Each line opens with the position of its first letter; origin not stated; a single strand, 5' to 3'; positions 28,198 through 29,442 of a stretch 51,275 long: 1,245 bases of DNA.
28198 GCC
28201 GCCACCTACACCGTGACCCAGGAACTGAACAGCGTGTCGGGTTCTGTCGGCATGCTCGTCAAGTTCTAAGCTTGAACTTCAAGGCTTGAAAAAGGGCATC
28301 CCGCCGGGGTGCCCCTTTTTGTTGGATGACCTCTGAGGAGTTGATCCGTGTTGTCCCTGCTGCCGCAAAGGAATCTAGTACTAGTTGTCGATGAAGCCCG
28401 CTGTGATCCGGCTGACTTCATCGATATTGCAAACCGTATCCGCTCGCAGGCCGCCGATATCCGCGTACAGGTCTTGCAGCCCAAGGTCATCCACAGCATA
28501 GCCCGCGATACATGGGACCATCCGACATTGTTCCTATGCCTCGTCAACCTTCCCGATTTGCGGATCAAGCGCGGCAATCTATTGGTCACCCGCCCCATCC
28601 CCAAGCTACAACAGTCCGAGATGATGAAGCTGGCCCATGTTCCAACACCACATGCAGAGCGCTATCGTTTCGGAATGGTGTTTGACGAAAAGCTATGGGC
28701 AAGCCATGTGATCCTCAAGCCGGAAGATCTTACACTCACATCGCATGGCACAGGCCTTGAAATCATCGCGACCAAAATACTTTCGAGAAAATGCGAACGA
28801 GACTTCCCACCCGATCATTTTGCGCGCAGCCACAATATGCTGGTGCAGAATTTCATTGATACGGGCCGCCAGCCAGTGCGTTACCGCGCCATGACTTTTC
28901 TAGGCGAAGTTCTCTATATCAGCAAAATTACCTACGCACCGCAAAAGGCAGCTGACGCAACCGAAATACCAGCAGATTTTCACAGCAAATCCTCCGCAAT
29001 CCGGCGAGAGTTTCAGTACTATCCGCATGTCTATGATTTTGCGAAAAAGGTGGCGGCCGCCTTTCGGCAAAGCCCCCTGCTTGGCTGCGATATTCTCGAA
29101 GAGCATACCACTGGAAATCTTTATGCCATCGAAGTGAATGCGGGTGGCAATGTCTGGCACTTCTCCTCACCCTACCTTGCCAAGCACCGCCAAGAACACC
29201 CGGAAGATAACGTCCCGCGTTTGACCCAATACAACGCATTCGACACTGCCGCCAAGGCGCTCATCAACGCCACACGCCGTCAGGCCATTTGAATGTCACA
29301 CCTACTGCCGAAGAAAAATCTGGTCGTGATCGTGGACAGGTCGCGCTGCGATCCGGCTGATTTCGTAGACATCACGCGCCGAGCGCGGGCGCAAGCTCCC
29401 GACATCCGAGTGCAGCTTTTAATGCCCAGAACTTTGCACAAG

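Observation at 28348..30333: Two abutting orphan RimK-type ATP-grasp ligase paralogs between an OMP terminator and the 3' end of tRNA-Val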

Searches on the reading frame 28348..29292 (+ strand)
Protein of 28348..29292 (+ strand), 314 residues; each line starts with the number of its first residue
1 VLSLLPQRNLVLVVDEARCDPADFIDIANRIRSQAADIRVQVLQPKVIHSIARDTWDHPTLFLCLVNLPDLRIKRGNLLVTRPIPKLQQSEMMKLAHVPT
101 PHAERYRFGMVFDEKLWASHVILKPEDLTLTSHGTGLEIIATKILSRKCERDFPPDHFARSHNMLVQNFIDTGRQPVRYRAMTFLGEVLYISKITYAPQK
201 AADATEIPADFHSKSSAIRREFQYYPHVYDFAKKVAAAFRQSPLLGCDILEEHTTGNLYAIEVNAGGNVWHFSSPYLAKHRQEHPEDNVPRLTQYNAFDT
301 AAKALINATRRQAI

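Call 4: search_protein_families(library=pfam, proteins=[window:28348-29292:+], max_evalue=1)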
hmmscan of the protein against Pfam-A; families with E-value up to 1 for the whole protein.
window:28348-29292:+ (314 aa): 0 families

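Call 5: search_protein_families(library=ncbifam, proteins=[window:28348-29292:+], max_evalue=1)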
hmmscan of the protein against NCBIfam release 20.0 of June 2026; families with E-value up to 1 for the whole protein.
window:28348-29292:+ (314 aa): 1 family
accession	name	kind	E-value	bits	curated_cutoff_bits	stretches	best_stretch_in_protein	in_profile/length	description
NF038074.1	fam_STM4014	hypoth_equivalog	0.00013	21.5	175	1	223-267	283-327/349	STM4014 family protein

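Call 8: search_solved_structures(query=window:28348-29289:+, max_evalue=10, show_alignments=2)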
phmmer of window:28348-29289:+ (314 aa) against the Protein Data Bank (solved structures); distinct sequences matched with E-value up to 10: 2.
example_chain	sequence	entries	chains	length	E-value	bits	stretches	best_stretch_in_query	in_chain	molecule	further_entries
2o3g_A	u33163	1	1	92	0.42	13.2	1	189-233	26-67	Putative protein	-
9l94_H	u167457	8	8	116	0.55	12.8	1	257-299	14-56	Large ribosomal subunit protein eL18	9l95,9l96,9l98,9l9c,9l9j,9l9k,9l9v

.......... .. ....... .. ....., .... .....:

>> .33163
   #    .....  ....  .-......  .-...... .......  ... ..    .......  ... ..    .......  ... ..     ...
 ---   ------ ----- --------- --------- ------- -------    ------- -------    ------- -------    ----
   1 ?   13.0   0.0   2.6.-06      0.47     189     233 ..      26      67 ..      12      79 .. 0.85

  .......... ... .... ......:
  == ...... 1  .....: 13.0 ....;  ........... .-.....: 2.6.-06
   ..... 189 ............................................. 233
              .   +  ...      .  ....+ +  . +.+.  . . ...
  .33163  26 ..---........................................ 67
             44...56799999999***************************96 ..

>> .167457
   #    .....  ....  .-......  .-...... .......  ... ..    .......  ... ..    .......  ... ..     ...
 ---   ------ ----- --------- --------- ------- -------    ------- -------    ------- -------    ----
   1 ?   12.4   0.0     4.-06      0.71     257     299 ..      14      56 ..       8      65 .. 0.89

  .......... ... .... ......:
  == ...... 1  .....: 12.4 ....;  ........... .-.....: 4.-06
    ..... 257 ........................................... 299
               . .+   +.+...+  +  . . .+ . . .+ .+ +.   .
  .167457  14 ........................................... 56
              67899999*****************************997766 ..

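Call 9: search_protein_families(library=padloc, proteins=[window:28348-29292:+], max_evalue=1)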
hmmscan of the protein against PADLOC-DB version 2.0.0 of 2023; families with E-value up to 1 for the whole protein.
window:28348-29292:+ (314 aa): 0 families

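Call 10: search_protein_families(library=phrogs, proteins=[window:28348-29292:+], max_evalue=1)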
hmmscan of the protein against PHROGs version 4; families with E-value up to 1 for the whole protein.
window:28348-29292:+ (314 aa): 1 family
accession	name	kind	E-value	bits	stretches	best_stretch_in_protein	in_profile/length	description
phrog_28128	-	unknown function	0.27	12.4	0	230-261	3-33/47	-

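Call 11: find_homologous_proteins(query=window:28348-29289:+)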
Query window:28348-29289:+ (314 aa): 112 proteins with E <= 0.001 among 1366 candidates.
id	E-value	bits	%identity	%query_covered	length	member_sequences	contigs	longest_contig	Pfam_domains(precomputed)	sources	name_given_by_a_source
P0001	1.2e-203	693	96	100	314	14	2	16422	-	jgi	jgi:hypothetical protein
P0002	3.0e-145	501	70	100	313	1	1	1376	-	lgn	-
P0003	7.0e-143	494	69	100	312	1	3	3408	-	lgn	-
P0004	6.9e-139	480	68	99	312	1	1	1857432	-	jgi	jgi:hypothetical protein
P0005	1.1e-136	473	66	100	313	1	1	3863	-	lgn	-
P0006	1.3e-136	473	66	100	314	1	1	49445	-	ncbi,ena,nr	ncbi:MAG: hypothetical protein NWR47_07975 [Aestuariivirgaceae bacterium]|nr:hypothetical protein [A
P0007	1.2e-134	467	65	100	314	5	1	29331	-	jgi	jgi:hypothetical protein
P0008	5.4e-133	461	65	100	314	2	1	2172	-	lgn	-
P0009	4.2e-132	458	65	99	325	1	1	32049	-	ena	-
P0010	5.5e-130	451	63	100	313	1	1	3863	-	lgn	-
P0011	1.3e-129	450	64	100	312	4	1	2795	-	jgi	jgi:hypothetical protein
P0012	1.7e-129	450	63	100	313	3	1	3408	-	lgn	-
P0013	2.2e-128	446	63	99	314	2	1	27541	-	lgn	-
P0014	2.9e-125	436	63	100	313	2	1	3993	-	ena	-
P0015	9.2e-125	434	61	100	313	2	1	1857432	-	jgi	jgi:hypothetical protein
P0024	1.1e-78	283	45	95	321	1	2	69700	-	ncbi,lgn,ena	-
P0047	4.6e-63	232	40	98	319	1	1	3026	PF02655.20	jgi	jgi:hypothetical protein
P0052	4.9e-62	228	43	98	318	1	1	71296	-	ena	-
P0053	5.1e-62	228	41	99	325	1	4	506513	-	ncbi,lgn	ncbi:MAG: hypothetical protein U1E46_17525 [Hyphomicrobiales bacterium]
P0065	6.3e-49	185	59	46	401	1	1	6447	PF13393.12,PF03129.26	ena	-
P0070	2.8e-48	183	38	97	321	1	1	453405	-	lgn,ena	-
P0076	1.6e-45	174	37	97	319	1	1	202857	-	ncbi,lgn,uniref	ncbi:hypothetical protein [Aestuariivirga sp.]|uniref:hypothetical protein n=1 Tax=Aestuariivirga sp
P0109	1.1e-35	142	33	98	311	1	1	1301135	-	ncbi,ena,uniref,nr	ncbi:hypothetical protein [Candidatus Methylopumilus rimovensis]|uniref:hypothetical protein n=1 Tax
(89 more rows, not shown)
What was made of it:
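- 112 clusters at 90% identity, all named "hypothetical" apart from one generic ATP-grasp label (call 11).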

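Call 15: search_solved_structures(query=A1, max_evalue=10, show_alignments=3)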
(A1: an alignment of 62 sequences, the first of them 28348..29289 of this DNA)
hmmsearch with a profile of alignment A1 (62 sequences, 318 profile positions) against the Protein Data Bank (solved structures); distinct sequences matched with E-value up to 10: 6.
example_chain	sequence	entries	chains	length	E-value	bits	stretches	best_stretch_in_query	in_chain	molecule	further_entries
8e1e_A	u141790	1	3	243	0.054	15.7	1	168-242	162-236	SG122_C3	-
2odt_X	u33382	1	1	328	0.06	15.6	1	163-269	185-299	Inositol-tetrakisphosphate 1-kinase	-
13lz_A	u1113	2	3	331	0.061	15.6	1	163-269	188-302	Inositol-tetrakisphosphate 1-kinase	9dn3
2q7d_A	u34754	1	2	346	0.066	15.5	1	163-269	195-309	Inositol-tetrakisphosphate 1-kinase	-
2qb5_A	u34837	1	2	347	0.067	15.5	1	163-269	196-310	Inositol-tetrakisphosphate 1-kinase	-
9e78_0Y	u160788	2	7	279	0.49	12.6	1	6-58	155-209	CFAP106A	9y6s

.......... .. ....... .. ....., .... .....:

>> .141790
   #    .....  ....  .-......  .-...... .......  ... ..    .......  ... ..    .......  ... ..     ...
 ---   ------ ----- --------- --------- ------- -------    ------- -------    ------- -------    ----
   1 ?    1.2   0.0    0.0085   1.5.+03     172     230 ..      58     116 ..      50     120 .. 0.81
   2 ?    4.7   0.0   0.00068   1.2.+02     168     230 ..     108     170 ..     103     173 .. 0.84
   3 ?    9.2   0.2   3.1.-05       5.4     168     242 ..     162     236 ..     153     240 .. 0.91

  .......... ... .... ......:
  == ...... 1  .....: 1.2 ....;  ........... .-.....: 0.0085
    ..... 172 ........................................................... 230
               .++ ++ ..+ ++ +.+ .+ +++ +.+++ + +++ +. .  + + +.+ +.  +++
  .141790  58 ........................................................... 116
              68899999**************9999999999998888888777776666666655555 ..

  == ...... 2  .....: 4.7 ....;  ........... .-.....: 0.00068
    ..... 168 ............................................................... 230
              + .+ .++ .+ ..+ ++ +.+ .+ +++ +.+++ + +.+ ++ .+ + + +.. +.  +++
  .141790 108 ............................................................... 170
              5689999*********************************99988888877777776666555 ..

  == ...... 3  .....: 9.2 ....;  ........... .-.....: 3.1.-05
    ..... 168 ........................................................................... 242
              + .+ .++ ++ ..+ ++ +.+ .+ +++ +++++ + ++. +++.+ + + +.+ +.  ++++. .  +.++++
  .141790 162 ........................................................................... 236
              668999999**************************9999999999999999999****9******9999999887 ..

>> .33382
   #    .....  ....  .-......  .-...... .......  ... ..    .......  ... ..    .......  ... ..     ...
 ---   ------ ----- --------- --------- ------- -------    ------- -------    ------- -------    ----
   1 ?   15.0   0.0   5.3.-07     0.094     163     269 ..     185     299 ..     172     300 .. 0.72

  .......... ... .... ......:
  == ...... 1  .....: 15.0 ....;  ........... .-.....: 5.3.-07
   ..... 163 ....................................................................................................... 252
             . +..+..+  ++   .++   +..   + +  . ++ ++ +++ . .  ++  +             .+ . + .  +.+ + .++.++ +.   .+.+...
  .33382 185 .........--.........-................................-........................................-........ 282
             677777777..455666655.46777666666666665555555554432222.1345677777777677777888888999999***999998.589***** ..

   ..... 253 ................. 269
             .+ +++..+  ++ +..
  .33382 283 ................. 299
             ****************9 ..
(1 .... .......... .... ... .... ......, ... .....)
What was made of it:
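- Closest known: ATP-grasp inositol-phosphate kinases. Same: ITPK1 is the best informative profile-to-PDB sequence match, at E 0.06 (call 15).
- Checked: PDB sequence searches give nothing significant (calls 8, 15).
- Tried and rejected: The best informative one was ITPK1 at E 0.06 (calls 8, 15).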

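Call 16: search_protein_families(library=pfam, alignment_id=A1, max_evalue=0.1)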
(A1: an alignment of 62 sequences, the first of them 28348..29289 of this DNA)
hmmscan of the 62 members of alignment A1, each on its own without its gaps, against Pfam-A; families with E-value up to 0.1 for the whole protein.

A. member 1, window:28348-29289:+ (314 aa): 0 families

B. families by the number of members that match (of 62 scanned): 13 families
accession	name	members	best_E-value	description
PF14243.11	R2K_3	13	0.00039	ATP-grasp domain, R2K clade family 3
PF02655.19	ATP-grasp_3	7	1.8e-05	ATP-grasp domain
PF14397.11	ATPgrasp_ST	7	0.0045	Sugar-transfer associated ATP-grasp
PF08443.16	RimK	4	3.2e-05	RimK-like ATP-grasp domain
PF09278.17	MerR-DNA-bind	1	0.009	MerR, DNA binding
PF07366.18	SnoaL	1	0.011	SnoaL-like polyketide cyclase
PF05853.18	BKACE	1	0.057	beta-keto acid cleavage enzyme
PF20087.4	DUF6479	1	0.057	Family of unknown function (DUF6479)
PF02575.21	YbaB_DNA_bd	1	0.07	YbaB/EbfC DNA-binding family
PF25138.1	Phage_H_T_join_3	1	0.079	Phage head-tail joining protein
PF23840.1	Phage_tail_terminator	1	0.086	Phage tail terminator protein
PF14398.11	ATPgrasp_YheCD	1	0.089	YheC/D like ATP-grasp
PF13200.12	DUF4015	1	0.097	Putative glycosyl hydrolase domain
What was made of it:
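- On RimK family (PF08443; ribosomal protein S6 glutamate ligase type): Only 4 of 62 members give weak hits, the best at E 3e-5 (call 16).
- Closest known: Sugar-transfer associated ATP-grasp. Same: Weak local similarity around the Mg-binding C-terminal motif (calls 5, 16).
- The GT-rich cassette, and weak hits to the "sugar-transfer associated ATP-grasp" model (PF14397; call 16), would also fit a glycan substrate. 7 of 62 members give weak PF14397 (ATPgrasp_ST) hits (call 16).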

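Call 18: find_encoding_contigs(protein=P0004, flank=10000, max_places=3)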
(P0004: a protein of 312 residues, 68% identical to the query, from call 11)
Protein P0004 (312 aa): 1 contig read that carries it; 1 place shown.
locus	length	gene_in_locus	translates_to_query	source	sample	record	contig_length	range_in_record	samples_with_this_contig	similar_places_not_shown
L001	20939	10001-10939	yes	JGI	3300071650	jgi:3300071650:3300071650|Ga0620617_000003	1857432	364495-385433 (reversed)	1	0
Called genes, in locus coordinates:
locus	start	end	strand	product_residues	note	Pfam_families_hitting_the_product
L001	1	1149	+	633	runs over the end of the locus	PF20142:Scaffold, PF01471:PG_binding_1 (weak), PF03734:YkuD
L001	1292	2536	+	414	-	PF05951:Peptidase_M15_2, PF08291:Peptidase_M15_3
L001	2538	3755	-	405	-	PF05977:MFS_3, PF07690:MFS_1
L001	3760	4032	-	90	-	PF10073:GapR_DNA-bd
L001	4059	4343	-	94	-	PF06844:DUF1244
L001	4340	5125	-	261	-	PF05013:FGase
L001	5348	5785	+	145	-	PF06282:DUF1036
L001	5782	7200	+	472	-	PF00224:PK, PF02887:PK_C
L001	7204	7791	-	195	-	PF13424:TPR_12 (faint), PF13174:TPR_6 (faint), PF14559:TPR_19 (faint), PF00515:TPR_1 (faint), PF07719:TPR_2 (faint), PF13432:TPR_16 (weak), PF13371:TPR_9 (weak)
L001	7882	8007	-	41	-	PF00444:Ribosomal_L36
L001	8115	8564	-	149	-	-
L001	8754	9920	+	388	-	-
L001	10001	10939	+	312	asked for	-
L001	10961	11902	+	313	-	-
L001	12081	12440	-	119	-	PF00072:Response_reg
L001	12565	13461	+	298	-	PF05013:FGase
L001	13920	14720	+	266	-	PF00459:Inositol_P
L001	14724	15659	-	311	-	PF12146:Hydrolase_4, PF00561:Abhydrolase_1, PF12697:Abhydrolase_6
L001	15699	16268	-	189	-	-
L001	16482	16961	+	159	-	PF00011:HSP20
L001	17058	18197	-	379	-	PF01212:Beta_elim_lyase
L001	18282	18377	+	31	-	-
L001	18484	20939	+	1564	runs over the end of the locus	PF00310:GATase_2, PF04898:Glu_syn_central, PF01645:Glu_synthase, PF01493:GXGXG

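Call 19: find_encoding_contigs(protein=P0053, flank=10000, max_places=3)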
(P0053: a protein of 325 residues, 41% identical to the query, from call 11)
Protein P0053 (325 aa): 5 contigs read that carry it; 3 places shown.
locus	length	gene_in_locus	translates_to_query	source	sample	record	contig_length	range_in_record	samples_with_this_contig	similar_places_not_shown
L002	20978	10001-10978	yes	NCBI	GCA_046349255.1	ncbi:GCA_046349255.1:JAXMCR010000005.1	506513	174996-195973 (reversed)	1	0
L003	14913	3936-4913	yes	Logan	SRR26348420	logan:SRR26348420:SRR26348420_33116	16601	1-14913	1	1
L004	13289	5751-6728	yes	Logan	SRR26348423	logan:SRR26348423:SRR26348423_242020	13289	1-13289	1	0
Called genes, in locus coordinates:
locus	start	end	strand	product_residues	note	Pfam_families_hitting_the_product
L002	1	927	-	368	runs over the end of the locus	PF01547:SBP_bac_1, PF13416:SBP_bac_8, PF13343:SBP_bac_6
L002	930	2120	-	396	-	PF00355:Rieske, PF00848:Ring_hydroxyl_A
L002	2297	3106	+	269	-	PF00702:Hydrolase, PF13419:HAD_2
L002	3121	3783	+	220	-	PF01596:Methyltransf_3, PF13578:Methyltransf_24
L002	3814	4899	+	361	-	PF00291:PALP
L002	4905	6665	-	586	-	PF00211:Guanylate_cyc, PF07719:TPR_2 (faint), PF13181:TPR_8 (faint), PF13428:TPR_14 (faint), PF13432:TPR_16 (faint), PF14559:TPR_19 (faint), PF00515:TPR_1 (faint), PF13414:TPR_11 (faint), +2 more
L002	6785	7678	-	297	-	-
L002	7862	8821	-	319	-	-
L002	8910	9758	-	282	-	-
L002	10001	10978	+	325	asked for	-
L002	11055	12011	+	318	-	PF01297:ZnuA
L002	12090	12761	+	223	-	PF06226:DUF1007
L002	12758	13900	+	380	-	PF03824:NicO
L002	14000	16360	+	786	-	PF05231:MASE1, PF08447:PAS_3, PF07536:HWE_HK, PF00072:Response_reg (weak)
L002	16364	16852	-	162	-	PF16242:Pyrid_ox_like, PF01243:PNPOx_N (weak)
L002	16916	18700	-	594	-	PF00939:Na_sulph_symp (weak), PF03600:CitMHS, PF02080:TrkA_C, PF06808:DctM (weak), PF00939:Na_sulph_symp, PF03600:CitMHS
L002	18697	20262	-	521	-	PF00890:FAD_binding_2 (weak), PF01266:DAO, PF07992:Pyr_redox_2 (weak), PF13450:NAD_binding_8 (weak), PF00355:Rieske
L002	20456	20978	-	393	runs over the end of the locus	PF00144:Beta-lactamase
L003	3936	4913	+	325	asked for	-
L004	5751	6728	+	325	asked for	-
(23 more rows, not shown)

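Call 20: predict_structure(alignment_id=A1)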
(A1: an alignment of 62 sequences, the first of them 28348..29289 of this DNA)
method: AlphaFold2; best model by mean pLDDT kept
length: 314 residues; sequences in the alignment: 62
mean_pLDDT: 94.3   pTM: 0.91
mean pLDDT of the five models: 94.3, 94.3, 94.3, 94.2, 93.7
residues with pLDDT >= 90: 276; 70-90: 33; 50-70: 4; < 50: 1
segments of 3 or more residues with pLDDT < 50: none
pLDDT, mean of each block of 10 residues (from residue 1): 82 95 98 98 95 95 93 94 94 98 98 96 93 87 97 96 97 96 97 95 85 87 98 97 95 98 84 93 96 98 98 95
secondary structure, 60 per line:
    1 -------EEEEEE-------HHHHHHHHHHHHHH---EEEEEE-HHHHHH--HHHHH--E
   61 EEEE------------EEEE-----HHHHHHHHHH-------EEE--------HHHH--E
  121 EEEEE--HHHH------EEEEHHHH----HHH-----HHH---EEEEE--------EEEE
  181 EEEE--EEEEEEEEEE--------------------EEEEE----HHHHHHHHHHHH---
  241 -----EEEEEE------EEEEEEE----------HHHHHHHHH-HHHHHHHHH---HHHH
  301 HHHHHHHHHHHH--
elements in order: E8-13 H21-34 E38-43 H45-50 H53-57 E60-64 E77-80 H86-95 E103-105 H114-117 E120-125 H128-131 E138-141 H142-145 E164-168 E177-184 E187-196 E217-221 H226-237 E246-251 E258-264 H275-283 H285-293 H297-312
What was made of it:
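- On ATP-grasp superfamily: The AF2 model has pLDDT 94.3 and pTM 0.91 (call 20).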

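Call 21: find_encoding_contigs(protein=P0109, flank=10000, max_places=2)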
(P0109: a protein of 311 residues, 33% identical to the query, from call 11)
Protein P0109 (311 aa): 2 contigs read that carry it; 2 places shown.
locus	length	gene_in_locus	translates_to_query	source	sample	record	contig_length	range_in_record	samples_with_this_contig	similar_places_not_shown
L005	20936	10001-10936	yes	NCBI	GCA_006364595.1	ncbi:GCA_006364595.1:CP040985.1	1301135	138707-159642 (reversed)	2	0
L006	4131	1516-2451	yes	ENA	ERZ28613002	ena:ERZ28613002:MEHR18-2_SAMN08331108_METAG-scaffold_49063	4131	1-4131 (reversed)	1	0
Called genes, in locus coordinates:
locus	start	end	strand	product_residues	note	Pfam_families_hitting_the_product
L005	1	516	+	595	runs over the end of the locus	PF01336:tRNA_anti-codon, PF00152:tRNA-synt_2, PF02938:GAD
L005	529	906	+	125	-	PF00903:Glyoxalase (weak)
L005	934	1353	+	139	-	PF01894:YjbQ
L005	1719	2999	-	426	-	PF13609:Porin_4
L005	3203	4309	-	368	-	PF01966:HD, PF13286:HD_assoc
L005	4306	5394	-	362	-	PF00465:Fe-ADH (weak), PF13685:Fe-ADH_2, PF01761:DHQ_synthase, PF24621:DHQS_C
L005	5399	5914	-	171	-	PF13238:AAA_18, PF01202:SKI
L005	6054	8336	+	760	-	PF00912:Transgly, PF17092:PCB_OB, PF00905:Transpeptidase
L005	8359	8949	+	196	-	-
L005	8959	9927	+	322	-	-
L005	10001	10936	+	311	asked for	-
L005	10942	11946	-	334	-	-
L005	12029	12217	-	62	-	-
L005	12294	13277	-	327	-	PF00490:ALAD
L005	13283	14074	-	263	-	PF00218:IGPS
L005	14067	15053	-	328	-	PF02885:Glycos_trans_3N (faint), PF00591:Glycos_transf_3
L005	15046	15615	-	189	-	PF00117:GATase, PF07722:Peptidase_C26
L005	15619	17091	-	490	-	PF04715:, PF00425:Chorismate_bind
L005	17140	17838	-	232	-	PF00834:Ribul_P_3_epim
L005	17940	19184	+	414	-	PF05201:GlutR_N, PF01488:Shikimate_DH, PF00745:GlutR_dimer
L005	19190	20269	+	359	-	PF03462:PCRF, PF00472:RF-1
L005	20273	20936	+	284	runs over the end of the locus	PF17827:PrmC_N, PF10294:Methyltransf_16, PF03602:Cons_hypoth95, PF05175:MTS, PF06325:PrmA, PF13847:Methyltransf_31, PF08242:Methyltransf_12, PF13649:Methyltransf_25, +6 more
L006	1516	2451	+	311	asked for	-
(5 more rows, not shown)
